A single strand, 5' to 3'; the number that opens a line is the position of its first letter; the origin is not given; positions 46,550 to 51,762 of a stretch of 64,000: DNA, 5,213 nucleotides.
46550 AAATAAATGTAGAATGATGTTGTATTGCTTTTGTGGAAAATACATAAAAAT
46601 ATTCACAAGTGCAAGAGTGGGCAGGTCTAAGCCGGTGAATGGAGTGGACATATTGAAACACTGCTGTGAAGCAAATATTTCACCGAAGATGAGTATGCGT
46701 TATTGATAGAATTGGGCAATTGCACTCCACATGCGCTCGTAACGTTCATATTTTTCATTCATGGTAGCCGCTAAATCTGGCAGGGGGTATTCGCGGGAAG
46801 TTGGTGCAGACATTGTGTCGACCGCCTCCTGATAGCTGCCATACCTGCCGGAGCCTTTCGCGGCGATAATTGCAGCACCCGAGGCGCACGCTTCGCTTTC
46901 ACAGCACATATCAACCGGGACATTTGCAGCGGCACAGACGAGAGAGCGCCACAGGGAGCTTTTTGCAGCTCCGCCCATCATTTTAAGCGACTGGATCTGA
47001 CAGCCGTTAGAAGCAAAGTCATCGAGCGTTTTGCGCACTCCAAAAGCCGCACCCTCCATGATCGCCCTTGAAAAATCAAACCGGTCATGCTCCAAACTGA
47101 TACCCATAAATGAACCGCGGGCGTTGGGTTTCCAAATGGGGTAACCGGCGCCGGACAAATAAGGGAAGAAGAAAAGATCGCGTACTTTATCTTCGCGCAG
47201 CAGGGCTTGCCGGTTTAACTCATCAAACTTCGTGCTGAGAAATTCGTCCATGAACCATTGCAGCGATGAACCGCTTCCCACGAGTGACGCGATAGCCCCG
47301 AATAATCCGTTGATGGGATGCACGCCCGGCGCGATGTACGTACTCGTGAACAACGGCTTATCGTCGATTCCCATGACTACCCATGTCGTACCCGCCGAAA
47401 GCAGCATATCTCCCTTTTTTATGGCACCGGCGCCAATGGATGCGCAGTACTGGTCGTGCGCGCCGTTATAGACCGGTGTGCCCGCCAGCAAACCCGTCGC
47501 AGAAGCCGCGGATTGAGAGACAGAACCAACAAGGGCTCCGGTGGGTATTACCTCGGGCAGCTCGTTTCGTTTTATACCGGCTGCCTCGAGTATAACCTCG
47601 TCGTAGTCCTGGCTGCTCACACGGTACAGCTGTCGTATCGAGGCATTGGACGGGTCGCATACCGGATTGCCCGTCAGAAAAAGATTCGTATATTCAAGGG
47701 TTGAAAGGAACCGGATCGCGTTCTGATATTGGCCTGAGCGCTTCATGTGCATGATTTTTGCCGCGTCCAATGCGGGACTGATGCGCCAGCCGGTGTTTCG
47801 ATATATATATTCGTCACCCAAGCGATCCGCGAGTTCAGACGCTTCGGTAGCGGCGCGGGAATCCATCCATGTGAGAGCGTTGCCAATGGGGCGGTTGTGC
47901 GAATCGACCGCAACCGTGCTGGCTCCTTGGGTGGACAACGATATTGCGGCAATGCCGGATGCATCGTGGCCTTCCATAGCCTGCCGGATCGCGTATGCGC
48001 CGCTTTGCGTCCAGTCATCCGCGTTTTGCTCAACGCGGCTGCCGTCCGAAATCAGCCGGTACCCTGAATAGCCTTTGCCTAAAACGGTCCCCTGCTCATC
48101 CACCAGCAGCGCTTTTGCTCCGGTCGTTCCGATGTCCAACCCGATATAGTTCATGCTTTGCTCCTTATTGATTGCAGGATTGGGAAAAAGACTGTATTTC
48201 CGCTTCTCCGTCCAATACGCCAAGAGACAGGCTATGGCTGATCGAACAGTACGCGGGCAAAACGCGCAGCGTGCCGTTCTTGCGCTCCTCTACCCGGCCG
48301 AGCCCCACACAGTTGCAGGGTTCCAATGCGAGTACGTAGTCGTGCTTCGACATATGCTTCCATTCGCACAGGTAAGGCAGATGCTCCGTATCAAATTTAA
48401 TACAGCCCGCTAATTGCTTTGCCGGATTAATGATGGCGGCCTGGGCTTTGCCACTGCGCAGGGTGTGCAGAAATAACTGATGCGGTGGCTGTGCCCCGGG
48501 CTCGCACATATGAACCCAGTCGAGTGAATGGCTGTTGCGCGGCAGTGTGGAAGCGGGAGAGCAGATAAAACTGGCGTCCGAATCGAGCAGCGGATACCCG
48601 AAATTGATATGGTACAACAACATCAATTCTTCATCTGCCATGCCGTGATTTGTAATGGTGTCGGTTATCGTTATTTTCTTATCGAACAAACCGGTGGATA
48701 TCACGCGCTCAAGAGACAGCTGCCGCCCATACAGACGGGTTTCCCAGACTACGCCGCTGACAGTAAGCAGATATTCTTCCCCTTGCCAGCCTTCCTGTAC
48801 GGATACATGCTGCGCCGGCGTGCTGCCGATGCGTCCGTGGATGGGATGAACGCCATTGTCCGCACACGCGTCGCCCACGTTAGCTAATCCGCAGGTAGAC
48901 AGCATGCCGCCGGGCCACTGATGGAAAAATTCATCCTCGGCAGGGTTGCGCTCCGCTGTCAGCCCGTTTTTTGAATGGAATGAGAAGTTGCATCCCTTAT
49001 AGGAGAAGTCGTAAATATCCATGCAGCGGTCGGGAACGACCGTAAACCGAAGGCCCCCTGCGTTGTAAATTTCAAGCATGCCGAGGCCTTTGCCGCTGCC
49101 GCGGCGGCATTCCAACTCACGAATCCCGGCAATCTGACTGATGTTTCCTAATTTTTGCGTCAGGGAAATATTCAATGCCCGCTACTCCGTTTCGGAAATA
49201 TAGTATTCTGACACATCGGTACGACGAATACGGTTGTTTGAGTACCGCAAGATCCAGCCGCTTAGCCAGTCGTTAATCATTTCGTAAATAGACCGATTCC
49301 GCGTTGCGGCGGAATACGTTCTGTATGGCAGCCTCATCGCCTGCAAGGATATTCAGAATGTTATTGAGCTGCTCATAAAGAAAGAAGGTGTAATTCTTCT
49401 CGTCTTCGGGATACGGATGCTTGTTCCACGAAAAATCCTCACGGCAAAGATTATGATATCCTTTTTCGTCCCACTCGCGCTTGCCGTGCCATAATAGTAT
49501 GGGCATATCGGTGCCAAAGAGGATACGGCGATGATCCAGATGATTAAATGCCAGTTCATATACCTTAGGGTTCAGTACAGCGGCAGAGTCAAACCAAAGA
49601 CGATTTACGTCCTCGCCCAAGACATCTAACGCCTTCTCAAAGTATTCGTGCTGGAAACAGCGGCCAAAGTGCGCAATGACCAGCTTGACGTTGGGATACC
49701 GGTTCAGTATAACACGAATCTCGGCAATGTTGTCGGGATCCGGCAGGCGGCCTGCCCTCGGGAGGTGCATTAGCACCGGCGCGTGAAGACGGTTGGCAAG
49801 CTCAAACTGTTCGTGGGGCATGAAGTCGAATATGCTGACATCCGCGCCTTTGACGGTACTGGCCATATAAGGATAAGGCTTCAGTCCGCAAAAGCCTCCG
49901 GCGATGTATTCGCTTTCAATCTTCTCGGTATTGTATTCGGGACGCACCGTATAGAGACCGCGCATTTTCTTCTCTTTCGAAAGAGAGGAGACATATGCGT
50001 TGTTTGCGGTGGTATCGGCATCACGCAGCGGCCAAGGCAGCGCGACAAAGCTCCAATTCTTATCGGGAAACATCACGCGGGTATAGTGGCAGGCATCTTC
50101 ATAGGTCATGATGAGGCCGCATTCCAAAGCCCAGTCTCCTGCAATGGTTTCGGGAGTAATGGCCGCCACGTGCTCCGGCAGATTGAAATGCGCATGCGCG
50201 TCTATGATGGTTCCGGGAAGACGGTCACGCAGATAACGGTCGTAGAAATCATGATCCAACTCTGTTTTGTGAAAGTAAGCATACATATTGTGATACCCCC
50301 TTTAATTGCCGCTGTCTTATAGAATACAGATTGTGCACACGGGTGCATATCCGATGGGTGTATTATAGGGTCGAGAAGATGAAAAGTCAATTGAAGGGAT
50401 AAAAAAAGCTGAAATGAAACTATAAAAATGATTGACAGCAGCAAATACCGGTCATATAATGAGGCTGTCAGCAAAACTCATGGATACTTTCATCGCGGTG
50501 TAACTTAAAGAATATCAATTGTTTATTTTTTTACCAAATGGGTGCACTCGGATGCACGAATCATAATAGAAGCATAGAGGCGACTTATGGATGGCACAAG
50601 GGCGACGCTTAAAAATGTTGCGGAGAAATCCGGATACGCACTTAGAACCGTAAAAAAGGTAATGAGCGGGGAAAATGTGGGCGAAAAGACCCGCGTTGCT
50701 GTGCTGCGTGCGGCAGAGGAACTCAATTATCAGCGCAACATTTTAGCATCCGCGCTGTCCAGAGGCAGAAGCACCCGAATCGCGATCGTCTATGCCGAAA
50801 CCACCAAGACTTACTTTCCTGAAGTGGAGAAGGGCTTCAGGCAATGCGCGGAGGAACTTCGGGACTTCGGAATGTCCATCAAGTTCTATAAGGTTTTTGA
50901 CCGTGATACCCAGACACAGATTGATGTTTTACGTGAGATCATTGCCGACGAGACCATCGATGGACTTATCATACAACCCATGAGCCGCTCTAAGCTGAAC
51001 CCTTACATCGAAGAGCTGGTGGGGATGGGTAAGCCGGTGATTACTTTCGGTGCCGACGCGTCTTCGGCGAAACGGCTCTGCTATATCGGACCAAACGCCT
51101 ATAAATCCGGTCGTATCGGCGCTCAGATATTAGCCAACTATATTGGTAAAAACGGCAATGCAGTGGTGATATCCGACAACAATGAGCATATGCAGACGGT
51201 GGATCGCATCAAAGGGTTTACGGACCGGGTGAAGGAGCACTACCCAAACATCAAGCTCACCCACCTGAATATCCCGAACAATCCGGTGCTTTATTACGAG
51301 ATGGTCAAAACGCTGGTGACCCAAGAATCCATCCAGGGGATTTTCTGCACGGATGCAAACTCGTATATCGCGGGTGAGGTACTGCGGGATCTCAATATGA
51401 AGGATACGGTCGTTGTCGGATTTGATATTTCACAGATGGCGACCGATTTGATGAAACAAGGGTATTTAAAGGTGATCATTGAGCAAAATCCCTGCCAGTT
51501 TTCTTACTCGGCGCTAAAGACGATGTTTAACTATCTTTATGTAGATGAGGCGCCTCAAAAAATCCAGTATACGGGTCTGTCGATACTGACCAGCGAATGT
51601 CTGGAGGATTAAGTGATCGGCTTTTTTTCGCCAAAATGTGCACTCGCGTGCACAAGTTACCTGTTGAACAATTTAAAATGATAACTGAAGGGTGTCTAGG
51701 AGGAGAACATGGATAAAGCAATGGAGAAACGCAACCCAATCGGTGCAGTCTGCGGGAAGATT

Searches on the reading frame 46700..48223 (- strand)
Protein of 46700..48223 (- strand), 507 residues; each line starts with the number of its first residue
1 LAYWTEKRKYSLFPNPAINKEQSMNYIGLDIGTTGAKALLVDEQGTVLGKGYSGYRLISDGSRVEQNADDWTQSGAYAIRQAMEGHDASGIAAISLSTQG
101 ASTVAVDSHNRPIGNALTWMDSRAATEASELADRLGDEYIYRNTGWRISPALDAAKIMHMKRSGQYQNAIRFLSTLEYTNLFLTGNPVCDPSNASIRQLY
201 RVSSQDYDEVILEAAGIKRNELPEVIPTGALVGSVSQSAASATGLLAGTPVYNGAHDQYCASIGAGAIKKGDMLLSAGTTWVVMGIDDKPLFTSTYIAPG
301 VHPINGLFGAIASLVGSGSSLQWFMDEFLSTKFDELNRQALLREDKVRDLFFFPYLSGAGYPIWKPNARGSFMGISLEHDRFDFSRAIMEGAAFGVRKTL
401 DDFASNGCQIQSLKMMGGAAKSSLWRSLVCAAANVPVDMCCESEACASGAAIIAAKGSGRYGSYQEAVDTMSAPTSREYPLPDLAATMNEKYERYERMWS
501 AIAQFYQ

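Call 4: search_protein_families(library=pfam, proteins=[window:46700-48223:-], max_evalue=0.01)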
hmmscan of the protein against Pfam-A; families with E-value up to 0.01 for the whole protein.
window:46700-48223:- (507 aa): 3 families
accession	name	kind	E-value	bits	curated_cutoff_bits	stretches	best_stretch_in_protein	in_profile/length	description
PF00370.27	FGGY_N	-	4e-51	174.4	28.8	1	26-264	2-245/245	FGGY family of carbohydrate kinases, N-terminal domain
PF02782.22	FGGY_C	-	2.3e-29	103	27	1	274-456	2-196/198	FGGY family of carbohydrate kinases, C-terminal domain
PF01869.26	BcrAD_BadFG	-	6.6e-05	23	31.5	1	27-287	1-124/271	BadF/BadG/BcrA/BcrD ATPase family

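Call 5: search_protein_families(library=ncbifam, proteins=[window:46700-48223:-], max_evalue=0.01)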
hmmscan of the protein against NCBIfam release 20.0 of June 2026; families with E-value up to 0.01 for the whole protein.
window:46700-48223:- (507 aa): 14 families
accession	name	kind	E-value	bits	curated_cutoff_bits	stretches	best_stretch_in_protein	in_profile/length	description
TIGR01312.1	XylB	equivalog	7.1e-89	298.5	380.25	1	27-498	1-479/481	xylulokinase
TIGR01314.1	gntK_FGGY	equivalog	1.3e-61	208.7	648.55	1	27-487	3-478/505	gluconokinase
NF011601.0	PRK15027.1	equivalog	1.8e-46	158.6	912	1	26-498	2-475/484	xylulokinase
TIGR01311.1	glycerol_kin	equivalog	1.2e-44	152.5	590.35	1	28-497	5-485/496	glycerol kinase GlpK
NF008187.0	PRK10939.1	equivalog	7.2e-42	143.7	528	1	25-500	5-501/521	autoinducer-2 kinase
NF000756.0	PRK00047.1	subfamily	3.2e-41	141.2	498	1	26-479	6-471/502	glycerol kinase GlpK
NF003154.0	PRK04123.1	equivalog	6.1e-39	134.2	428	1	26-499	6-534/554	ribulokinase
TIGR01315.1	5C_CHO_kinase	subfamily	7.1e-36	124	408.7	1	26-498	2-533/541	FGGY family pentulose kinase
TIGR02628.1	fuculo_kin_coli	equivalog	1.9e-32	112.8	470.9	1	29-480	6-464/465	L-fuculokinase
TIGR01234.1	L-ribulokinase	equivalog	3.6e-24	85.4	583.25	1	86-501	88-529/536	ribulokinase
TIGR02627.1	rhamnulo_kin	equivalog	9.3e-22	77.2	527.95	1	78-293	53-266/454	rhamnulokinase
NF007925.0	PRK10640.1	equivalog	3.2e-19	68.7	639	1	78-294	59-273/489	rhamnulokinase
NF046058.1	NagK_SO3507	equivalog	0.0035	16.9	370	1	20-82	5-65/295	N-acetylglucosamine kinase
TIGR02259.1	benz_CoA_red_A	equivalog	0.0048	15.7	578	1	26-57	4-35/432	benzoyl-CoA reductase subunit A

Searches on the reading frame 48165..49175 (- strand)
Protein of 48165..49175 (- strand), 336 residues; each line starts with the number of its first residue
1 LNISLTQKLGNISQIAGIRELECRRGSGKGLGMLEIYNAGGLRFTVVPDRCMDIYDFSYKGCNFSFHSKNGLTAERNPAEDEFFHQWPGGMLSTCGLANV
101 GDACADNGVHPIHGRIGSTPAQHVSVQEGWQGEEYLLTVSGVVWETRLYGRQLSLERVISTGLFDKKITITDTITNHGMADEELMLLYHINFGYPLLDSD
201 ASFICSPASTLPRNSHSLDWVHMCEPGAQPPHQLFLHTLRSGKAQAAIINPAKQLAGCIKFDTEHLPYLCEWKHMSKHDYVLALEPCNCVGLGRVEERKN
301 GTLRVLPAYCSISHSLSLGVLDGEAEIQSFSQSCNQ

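Call 4: search_protein_families(library=pfam, proteins=[window:48165-49175:-], max_evalue=0.01)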
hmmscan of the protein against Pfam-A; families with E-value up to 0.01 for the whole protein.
window:48165-49175:- (336 aa): 1 family
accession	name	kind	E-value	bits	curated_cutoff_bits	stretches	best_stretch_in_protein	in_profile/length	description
PF14486.12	DUF4432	-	3.5e-76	256.3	32.5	1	29-319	2-303/304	Domain of unknown function (DUF4432)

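Call 5: search_protein_families(library=ncbifam, proteins=[window:48165-49175:-], max_evalue=0.01)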
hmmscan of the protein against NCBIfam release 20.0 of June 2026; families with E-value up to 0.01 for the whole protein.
window:48165-49175:- (336 aa): 0 families

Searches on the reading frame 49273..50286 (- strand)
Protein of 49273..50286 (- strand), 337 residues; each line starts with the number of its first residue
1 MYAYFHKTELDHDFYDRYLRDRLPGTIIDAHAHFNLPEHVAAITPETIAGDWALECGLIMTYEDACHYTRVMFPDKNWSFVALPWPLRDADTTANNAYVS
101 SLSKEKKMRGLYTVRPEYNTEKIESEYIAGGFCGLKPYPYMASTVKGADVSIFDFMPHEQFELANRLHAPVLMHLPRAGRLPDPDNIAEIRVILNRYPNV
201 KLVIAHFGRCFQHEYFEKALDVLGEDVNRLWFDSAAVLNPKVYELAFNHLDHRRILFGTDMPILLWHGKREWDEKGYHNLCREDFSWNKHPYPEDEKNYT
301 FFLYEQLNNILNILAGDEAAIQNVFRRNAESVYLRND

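Call 4: search_protein_families(library=pfam, proteins=[window:49273-50286:-], max_evalue=0.01)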
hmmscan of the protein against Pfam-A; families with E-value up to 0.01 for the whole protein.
window:49273-50286:- (337 aa): 2 families
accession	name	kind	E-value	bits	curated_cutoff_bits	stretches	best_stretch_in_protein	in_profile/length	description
PF04909.20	Amidohydro_2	-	2.3e-12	47.7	26.4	1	28-265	1-251/289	Amidohydrolase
PF01026.27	TatD_DNase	-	6.5e-05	22.9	27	1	131-333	90-252/253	TatD related DNase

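Call 5: search_protein_families(library=ncbifam, proteins=[window:49273-50286:-], max_evalue=0.01)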
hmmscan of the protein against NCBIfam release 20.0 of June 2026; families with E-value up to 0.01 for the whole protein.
window:49273-50286:- (337 aa): 0 families

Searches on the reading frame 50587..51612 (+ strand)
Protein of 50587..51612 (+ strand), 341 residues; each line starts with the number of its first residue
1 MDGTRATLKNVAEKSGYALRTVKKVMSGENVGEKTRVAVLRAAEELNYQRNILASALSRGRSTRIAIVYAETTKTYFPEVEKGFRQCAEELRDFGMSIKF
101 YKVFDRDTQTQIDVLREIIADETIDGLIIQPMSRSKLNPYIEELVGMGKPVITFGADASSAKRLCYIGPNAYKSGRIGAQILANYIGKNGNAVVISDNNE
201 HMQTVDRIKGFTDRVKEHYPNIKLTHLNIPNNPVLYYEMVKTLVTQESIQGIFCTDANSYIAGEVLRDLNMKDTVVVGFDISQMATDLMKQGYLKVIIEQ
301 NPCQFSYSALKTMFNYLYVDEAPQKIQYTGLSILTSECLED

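Call 61: search_protein_families(library=ncbifam, proteins=[window:50587-51612:+], max_evalue=0.00001)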
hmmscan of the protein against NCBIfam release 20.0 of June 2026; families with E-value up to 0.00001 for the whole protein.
window:50587-51612:+ (341 aa): 14 families
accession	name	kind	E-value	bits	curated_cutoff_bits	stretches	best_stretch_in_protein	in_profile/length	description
NF047341.1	lactose_RbsR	equivalog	2.6e-16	59.9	382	1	5-285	2-277/331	ribose utilization transcriptional repressor RbsR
NF007449.0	PRK10014.1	subfamily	9.9e-13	47.8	310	1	5-210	6-203/342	Mal regulon transcriptional regulator MalI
NF051853.1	TransRegUriRCory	equivalog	1.2e-12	47.6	550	1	6-154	1-143/327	transcriptional regulator UriR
TIGR02637.1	RhaS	equivalog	3e-11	43.1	342.25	1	65-316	1-255/302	rhamnose ABC transporter substrate-binding protein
NF052440.1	TransRegGNTRPSEAE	equivalog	1.3e-10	40.8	400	1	4-255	4-248/333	HTH-type transcriptional regulator GntR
TIGR01481.1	ccpA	equivalog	1.7e-10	40.9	442.35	1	7-226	4-213/330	catabolite control protein A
NF008002.0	PRK10727.1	equivalog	4.8e-10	39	557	1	6-255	2-244/341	HTH-type transcriptional regulator GalR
NF007979.0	PRK10703.1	equivalog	1.2e-09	37.7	501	1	6-255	2-246/341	HTH-type transcriptional repressor PurR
TIGR02417.1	fruct_sucro_rep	subfamily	2.3e-08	33.7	389.55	1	7-272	1-260/327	D-fructose-responsive transcription factor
NF008269.0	PRK11041.1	equivalog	2.7e-08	33.2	436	1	4-129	8-129/342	DNA-binding transcriptional regulator CytR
NF007075.0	PRK09526.1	subfamily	6.8e-08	31.8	340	1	4-129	4-126/358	LacI family DNA-binding transcriptional regulator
NF007706.0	PRK10401.1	equivalog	3.6e-07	29.8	555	1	7-106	3-103/346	HTH-type transcriptional regulator GalS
NF007936.0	PRK10653.1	equivalog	1.6e-06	27.6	337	1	147-317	106-277/295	ribose ABC transporter substrate-binding protein RbsB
NF007743.0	PRK10423.1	equivalog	3.3e-06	26.4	531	1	6-223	2-211/330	ribose operon transcriptional repressor RbsR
